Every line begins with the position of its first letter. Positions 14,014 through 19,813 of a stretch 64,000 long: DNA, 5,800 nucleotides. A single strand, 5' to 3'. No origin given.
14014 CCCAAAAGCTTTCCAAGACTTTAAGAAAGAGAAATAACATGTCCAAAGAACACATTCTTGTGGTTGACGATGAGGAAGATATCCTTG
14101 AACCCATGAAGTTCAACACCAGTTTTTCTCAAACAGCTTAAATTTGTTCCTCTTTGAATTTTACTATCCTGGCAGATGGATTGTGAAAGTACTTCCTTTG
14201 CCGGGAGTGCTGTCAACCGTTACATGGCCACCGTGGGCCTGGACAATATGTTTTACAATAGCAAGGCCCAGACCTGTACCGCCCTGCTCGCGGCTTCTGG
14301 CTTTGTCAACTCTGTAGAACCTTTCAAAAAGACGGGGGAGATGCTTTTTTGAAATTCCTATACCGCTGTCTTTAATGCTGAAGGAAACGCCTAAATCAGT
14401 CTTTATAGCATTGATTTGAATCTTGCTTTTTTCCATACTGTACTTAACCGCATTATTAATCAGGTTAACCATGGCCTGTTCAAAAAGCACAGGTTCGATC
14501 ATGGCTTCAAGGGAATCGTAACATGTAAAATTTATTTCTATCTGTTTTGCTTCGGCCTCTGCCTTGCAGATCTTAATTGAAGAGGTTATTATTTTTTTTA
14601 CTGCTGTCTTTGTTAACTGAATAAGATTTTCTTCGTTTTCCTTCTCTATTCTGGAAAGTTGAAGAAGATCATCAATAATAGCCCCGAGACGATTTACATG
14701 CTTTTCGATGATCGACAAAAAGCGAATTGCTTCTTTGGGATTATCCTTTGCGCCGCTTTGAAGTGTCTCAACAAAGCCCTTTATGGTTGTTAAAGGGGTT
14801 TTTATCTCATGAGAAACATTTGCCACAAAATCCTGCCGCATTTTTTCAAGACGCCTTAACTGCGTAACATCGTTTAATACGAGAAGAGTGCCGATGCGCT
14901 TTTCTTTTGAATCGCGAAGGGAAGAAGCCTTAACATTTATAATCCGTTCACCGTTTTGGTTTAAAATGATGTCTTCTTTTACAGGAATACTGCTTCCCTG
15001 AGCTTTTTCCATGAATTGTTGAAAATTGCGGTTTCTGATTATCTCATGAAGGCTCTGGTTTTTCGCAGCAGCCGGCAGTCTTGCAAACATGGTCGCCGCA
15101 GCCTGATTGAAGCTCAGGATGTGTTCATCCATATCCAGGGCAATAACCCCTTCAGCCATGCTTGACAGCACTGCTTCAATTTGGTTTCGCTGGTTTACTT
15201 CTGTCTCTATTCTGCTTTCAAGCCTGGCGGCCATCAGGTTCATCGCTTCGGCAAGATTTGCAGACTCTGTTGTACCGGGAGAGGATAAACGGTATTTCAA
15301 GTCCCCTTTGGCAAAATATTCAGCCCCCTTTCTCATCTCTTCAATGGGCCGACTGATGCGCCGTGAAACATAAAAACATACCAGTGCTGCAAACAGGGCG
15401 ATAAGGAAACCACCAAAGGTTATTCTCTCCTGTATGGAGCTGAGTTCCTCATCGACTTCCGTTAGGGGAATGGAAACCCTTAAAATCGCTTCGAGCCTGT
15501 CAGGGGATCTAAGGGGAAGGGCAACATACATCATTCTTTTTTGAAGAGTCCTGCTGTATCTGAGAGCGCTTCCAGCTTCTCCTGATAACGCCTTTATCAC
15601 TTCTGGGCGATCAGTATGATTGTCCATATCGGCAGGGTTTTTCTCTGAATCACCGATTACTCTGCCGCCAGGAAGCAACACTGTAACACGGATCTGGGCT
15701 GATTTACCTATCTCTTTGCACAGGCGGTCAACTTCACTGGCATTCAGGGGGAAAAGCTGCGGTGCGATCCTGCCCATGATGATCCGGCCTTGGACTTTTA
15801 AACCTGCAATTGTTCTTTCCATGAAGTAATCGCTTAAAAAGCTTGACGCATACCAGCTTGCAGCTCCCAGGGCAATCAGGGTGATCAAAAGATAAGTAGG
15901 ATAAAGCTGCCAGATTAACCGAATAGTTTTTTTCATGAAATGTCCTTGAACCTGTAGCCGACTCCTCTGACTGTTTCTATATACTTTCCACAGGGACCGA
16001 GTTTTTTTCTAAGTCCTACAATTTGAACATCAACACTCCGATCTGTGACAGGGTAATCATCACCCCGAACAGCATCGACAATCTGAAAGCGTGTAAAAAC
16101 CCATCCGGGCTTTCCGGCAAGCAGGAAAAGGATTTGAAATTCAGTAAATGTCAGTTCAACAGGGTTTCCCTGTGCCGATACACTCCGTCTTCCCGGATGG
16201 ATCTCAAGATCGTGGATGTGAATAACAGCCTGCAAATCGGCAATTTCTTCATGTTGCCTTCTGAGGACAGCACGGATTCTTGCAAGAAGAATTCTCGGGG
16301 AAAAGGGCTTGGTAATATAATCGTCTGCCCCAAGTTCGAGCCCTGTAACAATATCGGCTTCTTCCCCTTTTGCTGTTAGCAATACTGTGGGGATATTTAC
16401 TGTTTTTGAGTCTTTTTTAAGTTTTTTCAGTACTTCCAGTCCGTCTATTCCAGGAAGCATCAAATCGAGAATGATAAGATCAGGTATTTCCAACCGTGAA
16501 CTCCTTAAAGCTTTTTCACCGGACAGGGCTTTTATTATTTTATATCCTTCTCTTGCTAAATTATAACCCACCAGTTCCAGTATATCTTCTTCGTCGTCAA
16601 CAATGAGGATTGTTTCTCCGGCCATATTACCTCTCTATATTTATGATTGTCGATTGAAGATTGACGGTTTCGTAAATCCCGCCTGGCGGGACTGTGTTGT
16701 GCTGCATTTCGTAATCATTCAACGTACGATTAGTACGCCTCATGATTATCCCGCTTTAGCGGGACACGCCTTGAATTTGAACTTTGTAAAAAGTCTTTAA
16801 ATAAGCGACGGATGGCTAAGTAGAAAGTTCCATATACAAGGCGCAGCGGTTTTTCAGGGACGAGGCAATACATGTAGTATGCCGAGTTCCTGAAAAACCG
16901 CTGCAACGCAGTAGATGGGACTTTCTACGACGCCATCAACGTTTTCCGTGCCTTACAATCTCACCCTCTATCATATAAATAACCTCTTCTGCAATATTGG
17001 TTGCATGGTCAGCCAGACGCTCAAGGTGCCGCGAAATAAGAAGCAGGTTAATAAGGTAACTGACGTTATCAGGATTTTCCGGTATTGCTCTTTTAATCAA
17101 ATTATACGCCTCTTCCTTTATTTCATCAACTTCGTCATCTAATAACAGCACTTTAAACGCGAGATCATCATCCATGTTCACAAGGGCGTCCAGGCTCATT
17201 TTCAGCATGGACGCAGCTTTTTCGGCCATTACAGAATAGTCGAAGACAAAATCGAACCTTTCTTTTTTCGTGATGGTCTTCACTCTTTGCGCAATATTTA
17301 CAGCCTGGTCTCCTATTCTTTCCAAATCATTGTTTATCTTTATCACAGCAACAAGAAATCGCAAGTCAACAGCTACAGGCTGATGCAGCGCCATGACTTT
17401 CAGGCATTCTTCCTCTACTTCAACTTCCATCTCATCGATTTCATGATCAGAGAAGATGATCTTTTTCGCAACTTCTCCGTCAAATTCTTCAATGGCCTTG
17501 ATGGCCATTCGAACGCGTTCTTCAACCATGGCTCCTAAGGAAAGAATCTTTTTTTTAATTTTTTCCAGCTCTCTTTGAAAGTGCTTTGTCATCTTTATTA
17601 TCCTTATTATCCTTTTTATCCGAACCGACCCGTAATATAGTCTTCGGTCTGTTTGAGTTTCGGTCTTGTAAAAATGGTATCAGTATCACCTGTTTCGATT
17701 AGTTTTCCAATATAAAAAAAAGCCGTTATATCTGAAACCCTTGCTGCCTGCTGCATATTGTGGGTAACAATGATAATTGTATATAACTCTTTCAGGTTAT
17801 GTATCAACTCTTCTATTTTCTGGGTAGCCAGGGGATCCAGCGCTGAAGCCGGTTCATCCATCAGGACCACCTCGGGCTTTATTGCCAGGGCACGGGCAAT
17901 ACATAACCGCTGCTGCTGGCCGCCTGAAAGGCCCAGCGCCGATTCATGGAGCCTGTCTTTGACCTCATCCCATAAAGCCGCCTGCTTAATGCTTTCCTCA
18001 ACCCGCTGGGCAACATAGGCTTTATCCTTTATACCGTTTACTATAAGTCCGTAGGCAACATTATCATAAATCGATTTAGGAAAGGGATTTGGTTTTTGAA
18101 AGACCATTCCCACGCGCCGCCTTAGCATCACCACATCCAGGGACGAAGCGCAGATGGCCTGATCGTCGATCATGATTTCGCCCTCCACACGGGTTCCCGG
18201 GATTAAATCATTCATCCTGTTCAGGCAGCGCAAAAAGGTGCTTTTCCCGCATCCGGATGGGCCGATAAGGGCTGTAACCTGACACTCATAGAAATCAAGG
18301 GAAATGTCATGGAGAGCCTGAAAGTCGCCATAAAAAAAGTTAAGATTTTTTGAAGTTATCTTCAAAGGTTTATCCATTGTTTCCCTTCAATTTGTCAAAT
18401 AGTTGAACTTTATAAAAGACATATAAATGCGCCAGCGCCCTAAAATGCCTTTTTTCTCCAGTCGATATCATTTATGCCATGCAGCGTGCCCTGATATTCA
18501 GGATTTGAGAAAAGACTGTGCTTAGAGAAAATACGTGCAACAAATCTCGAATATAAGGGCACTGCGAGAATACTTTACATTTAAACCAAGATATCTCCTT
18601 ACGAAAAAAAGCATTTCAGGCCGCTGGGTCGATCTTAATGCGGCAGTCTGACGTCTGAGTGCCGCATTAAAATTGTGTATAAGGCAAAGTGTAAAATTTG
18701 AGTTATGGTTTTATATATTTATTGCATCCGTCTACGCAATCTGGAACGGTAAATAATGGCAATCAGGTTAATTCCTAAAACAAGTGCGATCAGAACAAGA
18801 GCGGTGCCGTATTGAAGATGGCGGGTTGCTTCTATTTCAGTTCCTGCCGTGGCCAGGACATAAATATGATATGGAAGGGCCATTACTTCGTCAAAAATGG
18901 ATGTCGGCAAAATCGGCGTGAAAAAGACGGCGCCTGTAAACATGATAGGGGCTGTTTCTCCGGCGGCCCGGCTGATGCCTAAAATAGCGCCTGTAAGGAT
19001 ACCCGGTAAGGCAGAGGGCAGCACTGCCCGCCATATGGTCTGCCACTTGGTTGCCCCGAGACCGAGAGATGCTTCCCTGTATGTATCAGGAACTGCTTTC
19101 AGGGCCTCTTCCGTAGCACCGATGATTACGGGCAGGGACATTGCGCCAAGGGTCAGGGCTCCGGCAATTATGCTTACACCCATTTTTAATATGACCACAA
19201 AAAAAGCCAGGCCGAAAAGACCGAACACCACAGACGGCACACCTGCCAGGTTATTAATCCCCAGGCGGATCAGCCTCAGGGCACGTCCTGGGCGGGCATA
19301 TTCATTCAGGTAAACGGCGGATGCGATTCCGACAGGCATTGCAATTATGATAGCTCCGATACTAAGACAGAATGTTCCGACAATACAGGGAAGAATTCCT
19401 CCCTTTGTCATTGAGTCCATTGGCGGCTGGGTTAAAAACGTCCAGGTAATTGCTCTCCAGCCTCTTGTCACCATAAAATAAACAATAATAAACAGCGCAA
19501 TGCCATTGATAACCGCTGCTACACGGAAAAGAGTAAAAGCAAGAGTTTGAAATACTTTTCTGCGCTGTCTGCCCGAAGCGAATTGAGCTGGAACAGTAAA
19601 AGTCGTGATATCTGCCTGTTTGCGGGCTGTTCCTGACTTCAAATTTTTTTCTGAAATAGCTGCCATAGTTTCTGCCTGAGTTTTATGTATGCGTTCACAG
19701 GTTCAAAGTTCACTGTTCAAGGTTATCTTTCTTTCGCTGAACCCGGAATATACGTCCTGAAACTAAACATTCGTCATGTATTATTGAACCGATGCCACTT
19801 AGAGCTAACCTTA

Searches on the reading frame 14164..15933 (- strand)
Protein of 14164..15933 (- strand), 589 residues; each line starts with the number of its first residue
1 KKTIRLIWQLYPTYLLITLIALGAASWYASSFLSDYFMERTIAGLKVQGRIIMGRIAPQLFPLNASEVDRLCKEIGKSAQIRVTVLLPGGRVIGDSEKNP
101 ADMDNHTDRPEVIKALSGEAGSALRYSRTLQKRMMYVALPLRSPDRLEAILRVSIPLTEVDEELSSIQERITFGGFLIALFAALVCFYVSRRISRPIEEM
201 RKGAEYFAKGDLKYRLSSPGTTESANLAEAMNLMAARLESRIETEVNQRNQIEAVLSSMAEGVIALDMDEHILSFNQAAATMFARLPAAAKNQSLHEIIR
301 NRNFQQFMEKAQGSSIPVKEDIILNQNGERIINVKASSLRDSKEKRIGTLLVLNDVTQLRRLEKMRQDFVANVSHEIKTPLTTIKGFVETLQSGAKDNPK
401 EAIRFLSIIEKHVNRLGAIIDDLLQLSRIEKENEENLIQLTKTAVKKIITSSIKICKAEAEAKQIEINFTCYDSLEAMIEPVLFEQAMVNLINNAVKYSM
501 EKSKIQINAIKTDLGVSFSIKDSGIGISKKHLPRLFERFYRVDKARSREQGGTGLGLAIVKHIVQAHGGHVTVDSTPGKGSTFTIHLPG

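Call 29: search_protein_families(library=ncbifam, proteins=[window:14164-15933:-], max_evalue=0.000001)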
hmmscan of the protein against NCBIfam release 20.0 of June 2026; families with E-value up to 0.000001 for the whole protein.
window:14164-15933:- (589 aa): 81 families (the best 25 are shown)
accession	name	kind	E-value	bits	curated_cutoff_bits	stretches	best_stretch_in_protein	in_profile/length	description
NF046044.1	PnpS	equivalog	1.2e-118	396.6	400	1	196-588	1-390/390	two-component system histidine kinase PnpS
NF033092.0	HK_WalK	equivalog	1.5e-113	380.5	725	1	9-588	8-593/594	cell wall metabolism sensor histidine kinase WalK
TIGR02966.1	phoR_proteo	equivalog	1.7e-95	319.8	334.2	1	247-587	3-333/333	phosphate regulon sensor histidine kinase PhoR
NF008468.0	PRK11360.1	equivalog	2.1e-74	251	646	1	129-588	156-607/616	two-component system sensor histidine kinase AtoS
NF053855.1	HisKinPhoRBctds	equivalog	2.4e-67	227.7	500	1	66-586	62-580/583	two-component system sensor histidine kinase PhoR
NF033093.1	HK_VicK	exception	8.2e-67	225.8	680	1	178-588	20-434/448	cell wall metabolism sensor histidine kinase VicK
NF008312.0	PRK11100.1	equivalog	6e-64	216.6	356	2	367-588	257-473/477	two-component system sensor histidine kinase CreC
NF008235.0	PRK11006.1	equivalog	2.5e-63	214.4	390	1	257-588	105-422/431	phosphate regulon sensor histidine kinase PhoR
NF040691.1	MtrAB_MtrB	equivalog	1.1e-61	209.5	450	2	354-588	259-491/507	MtrAB system histidine kinase MtrB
NF045911.1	TCSHisKinNblS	equivalog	3.9e-60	203.9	1000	1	124-587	135-618/621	two-component system sensor histidine kinase NblS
NF041735.1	hist_kin_RppB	equivalog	9.6e-54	182.8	400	1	366-588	216-438/438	two-component system sensor histidine kinase RppB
NF047874.1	MASE3_PAS_HK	subfamily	1.4e-53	182.7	560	1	229-588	244-624/655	MASE3 domain-containing sensor histidine kinase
NF012163.2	BaeS_SmeS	equivalog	2.2e-53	181.8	500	1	358-588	232-457/457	sensor histidine kinase efflux regulator BaeS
NF041210.1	his_kin_PieS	equivalog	1.9e-52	178.9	850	2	357-588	241-469/474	two component system sensor histidine kinase PieS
TIGR01386.1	cztS_silS_copS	subfamily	2.2e-52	178.6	292.55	1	366-588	241-457/457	heavy metal sensor histidine kinase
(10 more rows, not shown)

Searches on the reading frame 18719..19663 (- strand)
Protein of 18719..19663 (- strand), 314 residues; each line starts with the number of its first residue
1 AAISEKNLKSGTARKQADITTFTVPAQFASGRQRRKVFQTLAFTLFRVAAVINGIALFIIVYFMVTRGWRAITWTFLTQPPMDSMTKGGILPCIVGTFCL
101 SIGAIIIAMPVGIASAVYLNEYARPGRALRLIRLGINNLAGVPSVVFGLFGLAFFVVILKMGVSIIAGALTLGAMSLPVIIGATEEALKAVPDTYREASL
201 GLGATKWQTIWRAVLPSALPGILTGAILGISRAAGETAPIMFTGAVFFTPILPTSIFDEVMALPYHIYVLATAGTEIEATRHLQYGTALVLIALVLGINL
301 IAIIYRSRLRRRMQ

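Call 30: search_protein_families(library=pfam, proteins=[window:18719-19663:-], max_evalue=1e-8)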
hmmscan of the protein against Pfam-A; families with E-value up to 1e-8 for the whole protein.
window:18719-19663:- (314 aa): 1 family
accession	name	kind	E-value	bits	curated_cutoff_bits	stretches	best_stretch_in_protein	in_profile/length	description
PF00528.27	BPD_transp_1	-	2.2e-20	73.6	26.4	1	109-313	2-182/184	Binding-protein-dependent transport system inner membrane component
